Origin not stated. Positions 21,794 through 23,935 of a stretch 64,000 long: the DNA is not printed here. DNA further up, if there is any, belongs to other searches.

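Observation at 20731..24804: Translationally coupled three-gene operon built around a roughly 600-aa protein with no recognisable motifs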

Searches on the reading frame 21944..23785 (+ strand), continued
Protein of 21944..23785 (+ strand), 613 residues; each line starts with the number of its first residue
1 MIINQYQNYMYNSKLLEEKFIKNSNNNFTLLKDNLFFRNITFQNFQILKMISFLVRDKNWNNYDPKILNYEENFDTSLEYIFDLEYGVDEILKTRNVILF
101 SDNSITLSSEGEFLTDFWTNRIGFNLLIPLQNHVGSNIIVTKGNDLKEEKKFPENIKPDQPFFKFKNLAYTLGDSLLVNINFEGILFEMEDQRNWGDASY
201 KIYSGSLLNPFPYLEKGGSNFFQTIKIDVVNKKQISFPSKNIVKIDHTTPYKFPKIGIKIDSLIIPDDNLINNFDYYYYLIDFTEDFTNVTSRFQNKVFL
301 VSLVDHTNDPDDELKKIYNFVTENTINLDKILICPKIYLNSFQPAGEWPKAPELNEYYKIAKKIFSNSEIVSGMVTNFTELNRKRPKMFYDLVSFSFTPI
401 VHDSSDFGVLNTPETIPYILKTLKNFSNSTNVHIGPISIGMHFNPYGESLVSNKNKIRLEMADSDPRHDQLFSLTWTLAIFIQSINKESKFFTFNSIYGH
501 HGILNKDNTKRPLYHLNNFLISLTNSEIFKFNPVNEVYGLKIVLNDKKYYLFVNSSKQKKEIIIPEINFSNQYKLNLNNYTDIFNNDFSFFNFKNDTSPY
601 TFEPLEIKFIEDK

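Call 38: find_encoding_contigs(protein=P0040, flank=8000, max_places=3)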
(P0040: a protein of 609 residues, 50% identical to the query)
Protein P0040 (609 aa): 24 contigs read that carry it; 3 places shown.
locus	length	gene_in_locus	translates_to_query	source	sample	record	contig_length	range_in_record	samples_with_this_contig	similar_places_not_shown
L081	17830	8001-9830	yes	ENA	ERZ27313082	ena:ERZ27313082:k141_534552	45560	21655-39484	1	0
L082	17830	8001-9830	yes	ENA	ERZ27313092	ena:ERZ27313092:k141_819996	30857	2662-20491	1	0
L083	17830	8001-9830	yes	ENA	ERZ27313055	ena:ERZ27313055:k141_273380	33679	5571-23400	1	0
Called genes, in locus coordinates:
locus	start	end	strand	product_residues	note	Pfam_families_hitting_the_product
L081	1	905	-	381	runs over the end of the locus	PF04339:FemAB_like, PF13480:Acetyltransf_6 (faint)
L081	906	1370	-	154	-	PF14588:YjgF_endoribonc, PF01042:Ribonuc_L-PSP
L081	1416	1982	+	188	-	PF00160:Pro_isomerase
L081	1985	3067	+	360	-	PF01244:Peptidase_M19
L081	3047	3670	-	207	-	PF01810:LysE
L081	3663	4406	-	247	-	PF03740:PdxJ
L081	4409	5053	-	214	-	PF02798:GST_N (weak), PF14497:GST_C_3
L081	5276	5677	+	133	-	-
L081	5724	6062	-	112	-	PF13778:DUF4174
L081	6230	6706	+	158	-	PF00565:SNase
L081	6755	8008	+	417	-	-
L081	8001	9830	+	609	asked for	PF25837:Apionate_lact_N, PF25838:Apionate_lact_M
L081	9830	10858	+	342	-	PF01408:GFO_IDH_MocA, PF22725:GFO_IDH_MocA_C3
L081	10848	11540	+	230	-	PF03737:RraA-like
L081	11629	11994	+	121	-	-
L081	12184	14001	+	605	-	PF00931:NB-ARC (faint), PF02463:SMC_N (faint), PF03193:RsgA_GTPase (faint), PF13555:AAA_29 (faint), PF00004:AAA (faint), PF00005:ABC_tran, PF00005:ABC_tran, PF16326:ABC_tran_CTD, +3 more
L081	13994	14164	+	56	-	-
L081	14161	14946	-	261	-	PF03328:HpcH_HpaI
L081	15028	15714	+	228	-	PF00392:GntR, PF08220:HTH_DeoR (weak), PF07702:UTRA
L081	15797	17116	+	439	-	PF01547:SBP_bac_1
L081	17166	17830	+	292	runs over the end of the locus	PF00528:BPD_transp_1 (weak)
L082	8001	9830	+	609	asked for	PF25837:Apionate_lact_N, PF25838:Apionate_lact_M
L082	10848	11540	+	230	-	PF03737:RraA-like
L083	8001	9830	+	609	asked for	PF25837:Apionate_lact_N, PF25838:Apionate_lact_M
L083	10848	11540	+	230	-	PF03737:RraA-like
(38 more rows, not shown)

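Call 39: find_encoding_contigs(protein=P0082, flank=8000, max_places=2)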
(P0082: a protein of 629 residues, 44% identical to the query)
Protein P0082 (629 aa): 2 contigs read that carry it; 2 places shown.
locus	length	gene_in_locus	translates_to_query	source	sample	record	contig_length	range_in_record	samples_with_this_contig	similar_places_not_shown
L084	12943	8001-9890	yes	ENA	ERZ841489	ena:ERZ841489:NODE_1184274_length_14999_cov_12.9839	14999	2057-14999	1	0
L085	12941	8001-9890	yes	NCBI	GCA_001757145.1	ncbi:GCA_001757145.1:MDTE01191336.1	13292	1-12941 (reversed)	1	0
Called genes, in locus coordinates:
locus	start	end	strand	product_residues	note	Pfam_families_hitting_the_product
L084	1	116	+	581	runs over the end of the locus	PF03485:Arg_tRNA_synt_N, PF00750:tRNA-synt_1d, PF01406:tRNA-synt_1e (faint), PF01921:tRNA-synt_1f (faint), PF09334:tRNA-synt_1g (faint), PF00133:tRNA-synt_1 (weak), PF05746:DALR_1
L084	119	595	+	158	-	-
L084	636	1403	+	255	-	PF02616:SMC_ScpA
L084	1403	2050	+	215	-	PF04079:SMC_ScpB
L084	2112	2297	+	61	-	PF02416:TatA_B_E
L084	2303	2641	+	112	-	PF02416:TatA_B_E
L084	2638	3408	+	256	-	PF00902:TatC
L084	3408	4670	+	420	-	PF02403:Seryl_tRNA_N, PF00587:tRNA-synt_2b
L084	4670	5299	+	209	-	PF01135:PCMT, PF08704:GCD14 (faint), PF13847:Methyltransf_31 (weak)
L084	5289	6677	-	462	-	PF03023:MurJ (weak), PF01554:MatE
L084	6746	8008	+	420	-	-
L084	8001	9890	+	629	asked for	PF25837:Apionate_lact_N, PF25838:Apionate_lact_M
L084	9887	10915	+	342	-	PF01408:GFO_IDH_MocA, PF02894:GFO_IDH_MocA_C (weak), PF22725:GFO_IDH_MocA_C3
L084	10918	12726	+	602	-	PF07969:Amidohydro_3 (faint), PF01979:Amidohydro_1, PF13382:Adenine_deam_C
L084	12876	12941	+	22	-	?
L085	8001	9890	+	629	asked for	PF25837:Apionate_lact_N, PF25838:Apionate_lact_M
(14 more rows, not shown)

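Call 44: search_protein_families(library=ncbifam, proteins=[L059:8001-9554:+, L059:6865-7881:+, L008:14524-15510:+, L008:15510-16478:+, L050:232-1578:+, L020:10618-11928:+, L014:5205-6032:-, L033:2591-3601:+, L033:3625-4305:+, L024:14461-15102:+], max_evalue=0.00001)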
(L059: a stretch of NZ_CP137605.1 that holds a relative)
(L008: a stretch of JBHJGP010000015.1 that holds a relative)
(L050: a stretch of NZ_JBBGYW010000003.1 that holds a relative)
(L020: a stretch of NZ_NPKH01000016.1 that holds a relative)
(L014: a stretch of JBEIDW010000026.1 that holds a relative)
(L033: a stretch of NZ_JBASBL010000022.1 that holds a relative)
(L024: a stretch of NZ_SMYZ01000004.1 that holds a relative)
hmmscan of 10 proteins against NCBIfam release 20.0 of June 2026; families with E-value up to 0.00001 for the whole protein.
L059:8001-9554:+ (518 aa): 1 family
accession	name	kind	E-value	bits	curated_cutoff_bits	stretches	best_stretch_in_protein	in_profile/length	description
NF049900.1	ApionLctnaseApnL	equivalog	2.7e-287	954.2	750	1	1-518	32-552/595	D-apionate lactonase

L059:6865-7881:+ (339 aa): 8 families
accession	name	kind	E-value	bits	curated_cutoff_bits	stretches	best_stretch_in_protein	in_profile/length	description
TIGR04380.1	myo_inos_iolG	equivalog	4.4e-31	108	355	1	7-336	5-328/330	inositol 2-dehydrogenase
NF041392.1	XylDh_Gfo6_Halo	equivalog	1.4e-24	86.6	350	1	5-339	18-350/350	D-xylose 1-dehydrogenase Gfo6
NF040723.1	UDP-GlcNAcDh_Arch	equivalog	6.1e-23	81.8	450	1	7-232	4-219/302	UDP-N-acetylglucosamine 3-dehydrogenase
NF052479.1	LevoglcsnDh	equivalog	5.8e-19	68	650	1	2-203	2-216/386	levoglucosan dehydrogenase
NF052679.1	InsChiInosDhIolG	equivalog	9.9e-14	51.1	540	1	9-311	8-298/343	bifunctional inositol 2-dehydrogenase/D-chiro-inositol 1-dehydrogenase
NF008607.0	PRK11579.1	subfamily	1.6e-11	43.8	330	1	6-163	7-158/346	oxidoreductase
NF058563.1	BT_2159_fam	equivalog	1.2e-08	34.4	650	1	7-190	4-184/350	disaccharide 3-dehydrogenase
NF007574.0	PRK10206.1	equivalog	1.8e-07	30.5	352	1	55-206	55-197/345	oxidoreductase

L008:14524-15510:+ (329 aa): 8 families
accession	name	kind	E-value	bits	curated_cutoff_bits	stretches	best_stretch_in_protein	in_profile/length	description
TIGR04380.1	myo_inos_iolG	equivalog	2.1e-26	92.6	355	1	4-327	5-327/330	inositol 2-dehydrogenase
NF040723.1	UDP-GlcNAcDh_Arch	equivalog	1.3e-23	84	450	1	1-323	1-301/302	UDP-N-acetylglucosamine 3-dehydrogenase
NF052479.1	LevoglcsnDh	equivalog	6.2e-17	61.3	650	1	38-197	54-218/386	levoglucosan dehydrogenase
NF041392.1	XylDh_Gfo6_Halo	equivalog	7.9e-16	57.8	350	1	2-322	18-341/350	D-xylose 1-dehydrogenase Gfo6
NF008607.0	PRK11579.1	subfamily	2.3e-15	56.4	330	1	5-215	9-223/346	oxidoreductase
NF052679.1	InsChiInosDhIolG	equivalog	1.9e-12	46.9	540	1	4-182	6-186/343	bifunctional inositol 2-dehydrogenase/D-chiro-inositol 1-dehydrogenase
NF007574.0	PRK10206.1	equivalog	5.1e-10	38.9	352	1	47-197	55-207/345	oxidoreductase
NF058563.1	BT_2159_fam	equivalog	5.8e-06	25.5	650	1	4-179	4-181/350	disaccharide 3-dehydrogenase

L008:15510-16478:+ (323 aa): 8 families
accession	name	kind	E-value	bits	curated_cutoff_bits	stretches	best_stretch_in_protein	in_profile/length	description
TIGR04380.1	myo_inos_iolG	equivalog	1.8e-30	106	355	1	7-322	5-315/330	inositol 2-dehydrogenase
NF040723.1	UDP-GlcNAcDh_Arch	equivalog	5.1e-27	95.2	450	1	4-319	1-290/302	UDP-N-acetylglucosamine 3-dehydrogenase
NF052679.1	InsChiInosDhIolG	equivalog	4.4e-19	68.7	540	1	4-223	3-223/343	bifunctional inositol 2-dehydrogenase/D-chiro-inositol 1-dehydrogenase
NF052479.1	LevoglcsnDh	equivalog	3.6e-17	62.1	650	1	3-202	3-216/386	levoglucosan dehydrogenase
NF041392.1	XylDh_Gfo6_Halo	equivalog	5.5e-12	45.1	350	1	4-258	17-279/350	D-xylose 1-dehydrogenase Gfo6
NF008607.0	PRK11579.1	subfamily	1.4e-10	40.7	330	1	4-196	5-197/346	oxidoreductase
NF058563.1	BT_2159_fam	equivalog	3e-08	33.1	650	1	7-260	4-256/350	disaccharide 3-dehydrogenase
NF007574.0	PRK10206.1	equivalog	1.2e-07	31.1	352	1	47-195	48-194/345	oxidoreductase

L050:232-1578:+ (448 aa): 3 families
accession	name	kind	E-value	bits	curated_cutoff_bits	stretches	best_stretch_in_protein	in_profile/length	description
NF042436.1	OxoIsoapKin_OiaK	equivalog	3.1e-143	477.7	700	1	3-444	4-451/451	3-oxo-isoapionate kinase OiaK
NF043035.1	OxoTetrKin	equivalog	9.9e-47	159.7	350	1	13-441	5-415/418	3-oxo-tetronate kinase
NF047819.1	ThrnKinDtnkGamma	equivalog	7.1e-17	61.4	450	1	15-384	8-358/422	D-threonate kinase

L020:10618-11928:+ (436 aa): 6 families
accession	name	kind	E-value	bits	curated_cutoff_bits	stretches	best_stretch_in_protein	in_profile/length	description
NF042437.1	OxoIsoapPDcar_OiaX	equivalog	9.4e-233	772.4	700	1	22-431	1-412/412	3-oxo-isoapionate-4-phosphate decarboxylase OiaX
TIGR03326.1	rubisco_III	equivalog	7e-69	232.7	497.45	1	25-429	17-425/426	type III ribulose-bisphosphate carboxylase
NF003252.0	PRK04208.1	subfamily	3.1e-61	207.3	438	1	26-434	33-459/468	ribulose-bisphosphate carboxylase large subunit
NF007095.0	PRK09549.1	equivalog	1.9e-44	151.9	409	1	21-433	3-404/407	2,3-diketo-5-methylthiopentyl-1-phosphate enolase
NF010002.0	PRK13475.1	equivalog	6.1e-36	124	489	2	24-316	26-318/459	ribulose-bisphosphate carboxylase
TIGR03332.1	salvage_mtnW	equivalog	2.1e-32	112.2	513.6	1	25-431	6-407/407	2,3-diketo-5-methylthiopentyl-1-phosphate enolase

L014:5205-6032:- (275 aa): 0 families

L033:2591-3601:+ (336 aa): 26 families (the best 25 are shown)
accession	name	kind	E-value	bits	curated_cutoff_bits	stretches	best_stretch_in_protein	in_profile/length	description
NF007936.0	PRK10653.1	equivalog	9.2e-49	166.3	337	1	28-306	4-280/295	ribose ABC transporter substrate-binding protein RbsB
NF007254.0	PRK09701.1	equivalog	8.6e-32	110.5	335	1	36-307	10-291/311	D-allose transporter substrate-binding protein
NF041827.1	YtfQ_transport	equivalog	1.2e-22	80.3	510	1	61-327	36-310/320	galactofuranose ABC transporter, galactofuranose-binding protein YtfQ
TIGR02634.1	xylF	equivalog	9.5e-21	74.7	389.55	1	83-306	29-258/302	D-xylose ABC transporter substrate-binding protein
NF047341.1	lactose_RbsR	equivalog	5.2e-20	72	382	1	49-315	60-318/331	ribose utilization transcriptional repressor RbsR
NF007075.0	PRK09526.1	subfamily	1.7e-19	70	340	1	73-321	86-326/358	LacI family DNA-binding transcriptional regulator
NF011924.1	PRK15395.1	equivalog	3.2e-17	62.6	420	1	37-313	13-305/329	galactose/glucose ABC transporter substrate-binding protein MglB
TIGR02637.1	RhaS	equivalog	1.7e-16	60.3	342.25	1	53-308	1-261/302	rhamnose ABC transporter substrate-binding protein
NF040907.2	ChvE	equivalog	2.5e-15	56.5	460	1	73-309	21-279/324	multiple monosaccharide ABC transporter substrate-binding protein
NF007680.0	PRK10355.1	equivalog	9.3e-15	54.6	504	1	75-313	50-291/331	D-xylose ABC transporter substrate-binding protein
NF011937.0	PRK15408.1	equivalog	3.2e-14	52.6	384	1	36-307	13-287/340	autoinducer 2 ABC transporter substrate-binding protein LsrB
NF051853.1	TransRegUriRCory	equivalog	1.3e-12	47.5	550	1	42-326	50-324/327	transcriptional regulator UriR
NF052440.1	TransRegGNTRPSEAE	equivalog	2.9e-11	43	400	1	41-305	54-313/333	HTH-type transcriptional regulator GntR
NF008452.0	PRK11303.1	equivalog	6.1e-11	42.1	385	1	52-274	63-281/332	catabolite repressor/activator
NF007743.0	PRK10423.1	equivalog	7.8e-11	41.6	531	1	54-304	63-309/330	ribose operon transcriptional repressor RbsR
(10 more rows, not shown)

L033:3625-4305:+ (226 aa): 0 families

L024:14461-15102:+ (213 aa): 3 families
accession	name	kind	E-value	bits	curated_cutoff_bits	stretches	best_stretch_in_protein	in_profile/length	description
TIGR02365.1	dha_L_ycgS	equivalog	6.5e-56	189.2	138.3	1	12-207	4-194/196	dihydroxyacetone kinase subunit DhaL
NF011049.0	PRK14479.1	subfamily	1.6e-50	172.3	492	1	7-210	362-565/568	dihydroxyacetone kinase family protein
TIGR02361.1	dak_ATP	equivalog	4.5e-25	88.3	574.95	1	4-207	380-582/583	glycerone kinase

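Call 45: search_protein_families(library=ncbifam, proteins=[L081:8001-9830:+, L084:8001-9890:+, L081:9830-10858:+, L081:10848-11540:+, L081:14161-14946:-, L084:10918-12726:+, L081:6755-8008:+, L007:8001-9830:+, L008:8001-9671:+, L022:8001-9500:+], max_evalue=0.00001)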
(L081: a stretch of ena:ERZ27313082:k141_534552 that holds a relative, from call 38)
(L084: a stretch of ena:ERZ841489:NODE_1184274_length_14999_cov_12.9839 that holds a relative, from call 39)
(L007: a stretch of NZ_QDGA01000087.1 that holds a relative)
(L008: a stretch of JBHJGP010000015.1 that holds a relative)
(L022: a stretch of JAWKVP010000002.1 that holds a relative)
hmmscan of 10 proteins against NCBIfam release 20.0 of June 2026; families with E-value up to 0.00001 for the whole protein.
L081:8001-9830:+ (609 aa): 1 family
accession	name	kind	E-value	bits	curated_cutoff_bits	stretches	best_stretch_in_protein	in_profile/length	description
NF049900.1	ApionLctnaseApnL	equivalog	3.4e-94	316.5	750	1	28-551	28-584/595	D-apionate lactonase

L084:8001-9890:+ (629 aa): 1 family
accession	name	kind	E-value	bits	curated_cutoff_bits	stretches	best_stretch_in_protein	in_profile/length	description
NF049900.1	ApionLctnaseApnL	equivalog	3.2e-97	326.5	750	1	16-576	16-590/595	D-apionate lactonase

L081:9830-10858:+ (342 aa): 7 families
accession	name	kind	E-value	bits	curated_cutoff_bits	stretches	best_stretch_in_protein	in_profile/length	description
NF040723.1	UDP-GlcNAcDh_Arch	equivalog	1.1e-26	94.1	450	1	4-331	2-301/302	UDP-N-acetylglucosamine 3-dehydrogenase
TIGR04380.1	myo_inos_iolG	equivalog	6.8e-22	77.8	355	1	3-337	2-329/330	inositol 2-dehydrogenase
NF052479.1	LevoglcsnDh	equivalog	6.3e-11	41.6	650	1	3-201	4-214/386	levoglucosan dehydrogenase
NF008607.0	PRK11579.1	subfamily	3.6e-08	32.8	330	1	4-155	6-155/346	oxidoreductase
NF058561.1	BT_2158_fam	equivalog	1.4e-07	30.5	750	1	4-115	37-147/487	glycoside 3-dehydrogenase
NF052679.1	InsChiInosDhIolG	equivalog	2e-07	30.3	540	1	1-186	1-182/343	bifunctional inositol 2-dehydrogenase/D-chiro-inositol 1-dehydrogenase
NF041392.1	XylDh_Gfo6_Halo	equivalog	6.2e-06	25.2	350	0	3-338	17-349/350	D-xylose 1-dehydrogenase Gfo6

L081:10848-11540:+ (230 aa): 2 families
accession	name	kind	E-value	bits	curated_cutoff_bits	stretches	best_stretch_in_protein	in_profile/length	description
NF005442.0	PRK07028.1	equivalog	3.4e-07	29.2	593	1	86-206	292-412/430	bifunctional hexulose-6-phosphate synthase/ribonuclease regulator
NF004850.0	PRK06201.1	subfamily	3e-06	26.9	231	1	99-210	95-208/222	hypothetical protein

L081:14161-14946:- (261 aa): 4 families
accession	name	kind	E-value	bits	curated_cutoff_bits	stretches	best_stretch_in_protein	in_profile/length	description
TIGR02311.1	HpaI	equivalog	2.4e-46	158.2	368.8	1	9-248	8-248/249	4-hydroxy-2-oxoheptanedioate aldolase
NF007849.0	PRK10558.1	equivalog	2.4e-44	151.7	393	1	8-249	14-255/256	2-dehydro-3-deoxyglucarate aldolase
TIGR03239.1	GarL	equivalog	4.1e-43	147.7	406.75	1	10-246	9-245/249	2-dehydro-3-deoxyglucarate aldolase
NF007521.0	PRK10128.1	equivalog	4.8e-31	108.3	441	1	14-251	19-257/267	2-keto-3-deoxy-L-rhamnonate aldolase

L084:10918-12726:+ (602 aa): 10 families
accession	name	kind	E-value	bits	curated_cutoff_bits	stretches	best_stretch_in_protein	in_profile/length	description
TIGR01178.1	ade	equivalog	2.2e-112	376.4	472.5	1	28-598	1-550/552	adenine deaminase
NF007457.0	PRK10027.1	equivalog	3.6e-79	266.5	768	1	18-600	21-584/588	adenine deaminase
NF011990.0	PRK15446.2-6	subfamily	3e-11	42.6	233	0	31-94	5-64/390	alpha-D-ribose 1-methylphosphonate 5-triphosphate diphosphatase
NF006689.0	PRK09237.1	equivalog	8.7e-08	31.1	371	1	28-221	4-191/383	amidohydrolase/deacetylase family metallohydrolase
TIGR01975.1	isoAsp_dipep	equivalog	9.4e-08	31.6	331.25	0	38-96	8-65/389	beta-aspartyl-peptidase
NF006056.0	PRK08204.1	subfamily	6.4e-07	28.5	391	1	31-104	7-75/449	hypothetical protein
TIGR02967.1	guan_deamin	equivalog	2e-06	27.1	375.4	0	44-109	3-66/401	guanine deaminase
TIGR00221.1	nagA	equivalog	4.6e-06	25.8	225.65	0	325-367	336-378/380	N-acetylglucosamine-6-phosphate deacetylase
NF006269.1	PRK08418.1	equivalog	4.7e-06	25.6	320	0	37-100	9-71/408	aminofutalosine deaminase family hydrolase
TIGR03178.1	allantoinase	equivalog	6.6e-06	25.2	357.85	0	41-97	11-61/441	allantoinase AllB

L081:6755-8008:+ (417 aa): 0 families

L007:8001-9830:+ (610 aa): 1 family
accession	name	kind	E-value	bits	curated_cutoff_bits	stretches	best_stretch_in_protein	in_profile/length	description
NF049900.1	ApionLctnaseApnL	equivalog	7.6e-261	866.9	750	1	2-563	28-593/595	D-apionate lactonase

L008:8001-9671:+ (557 aa): 1 family
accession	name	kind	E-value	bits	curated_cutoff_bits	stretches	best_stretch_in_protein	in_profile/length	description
NF049900.1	ApionLctnaseApnL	equivalog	3.7e-158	527.7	750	1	4-555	31-587/595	D-apionate lactonase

L022:8001-9500:+ (500 aa): 1 family
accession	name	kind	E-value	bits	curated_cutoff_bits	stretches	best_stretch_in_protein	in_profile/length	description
NF049900.1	ApionLctnaseApnL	equivalog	1.5e-149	499.3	750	1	3-495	27-527/595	D-apionate lactonase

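Call 50: search_solved_structures(query=L014:5205-6032:-, max_evalue=0.001)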
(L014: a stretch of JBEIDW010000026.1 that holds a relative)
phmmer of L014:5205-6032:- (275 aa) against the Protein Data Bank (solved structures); distinct sequences matched with E-value up to 0.001: 3.
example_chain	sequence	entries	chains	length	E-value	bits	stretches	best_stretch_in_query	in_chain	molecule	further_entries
5t57_A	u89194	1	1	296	1.5e-124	417.8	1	3-275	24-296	Semialdehyde dehydrogenase NAD-binding protein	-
3c24_A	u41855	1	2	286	3.9e-81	275.5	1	3-270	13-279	Putative oxidoreductase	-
4wji_A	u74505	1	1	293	0.00016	24.4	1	3-117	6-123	Putative cyclohexadienyl dehydrogenase and ADH prephenate dehydrogenase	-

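Call 54: search_solved_structures(query=L059:6865-7881:+, max_evalue=1e-10)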
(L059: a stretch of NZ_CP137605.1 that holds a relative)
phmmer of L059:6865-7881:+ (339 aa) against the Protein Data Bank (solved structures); distinct sequences matched with E-value up to 1e-10: 24.
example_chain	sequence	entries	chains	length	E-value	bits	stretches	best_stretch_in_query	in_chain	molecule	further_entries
5uhw_A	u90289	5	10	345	1.5e-193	645.5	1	1-339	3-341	Oxidoreductase protein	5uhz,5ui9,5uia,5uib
3q2k_A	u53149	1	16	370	1.3e-20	77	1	6-338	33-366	oxidoreductase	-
8w9s_A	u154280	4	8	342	1.4e-19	73.6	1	3-264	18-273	NADH-dependent dihydrogenase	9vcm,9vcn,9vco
5a02_A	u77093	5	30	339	9.4e-19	70.9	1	4-335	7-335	ALDOSE-ALDOSE OXIDOREDUCTASE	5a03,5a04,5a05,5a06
2glx_A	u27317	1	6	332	3.8e-18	68.9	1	23-338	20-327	1,5-anhydro-D-fructose reductase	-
6nor_A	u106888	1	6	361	9.8e-18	67.5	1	4-338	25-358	Putative NAD dependent dehydrogenase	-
4hkt_A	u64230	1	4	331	2.9e-17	66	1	8-338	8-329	Inositol 2-dehydrogenase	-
4koa_A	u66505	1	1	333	3.8e-17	65.6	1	8-339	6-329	1,5-anhydro-D-fructose reductase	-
3ezy_A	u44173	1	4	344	8.2e-17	64.5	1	9-231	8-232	Dehydrogenase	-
1zh8_A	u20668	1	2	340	1.4e-15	60.4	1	7-253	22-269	oxidoreductase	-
6jw6_A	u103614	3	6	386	4.8e-14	55.4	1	7-335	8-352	Dehydrogenase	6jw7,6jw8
3e18_A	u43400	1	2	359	5.8e-14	55.1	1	47-270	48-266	oxidoreductase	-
6z3b_B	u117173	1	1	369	1.6e-13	53.7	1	5-166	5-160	Gfo/Idh/MocA family oxidoreductase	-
6z3b_A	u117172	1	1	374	1.6e-13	53.7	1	5-166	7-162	Gfo/Idh/MocA family oxidoreductase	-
6z3c_AAA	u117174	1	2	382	1.7e-13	53.6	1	5-166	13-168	Gfo/Idh/MocA family oxidoreductase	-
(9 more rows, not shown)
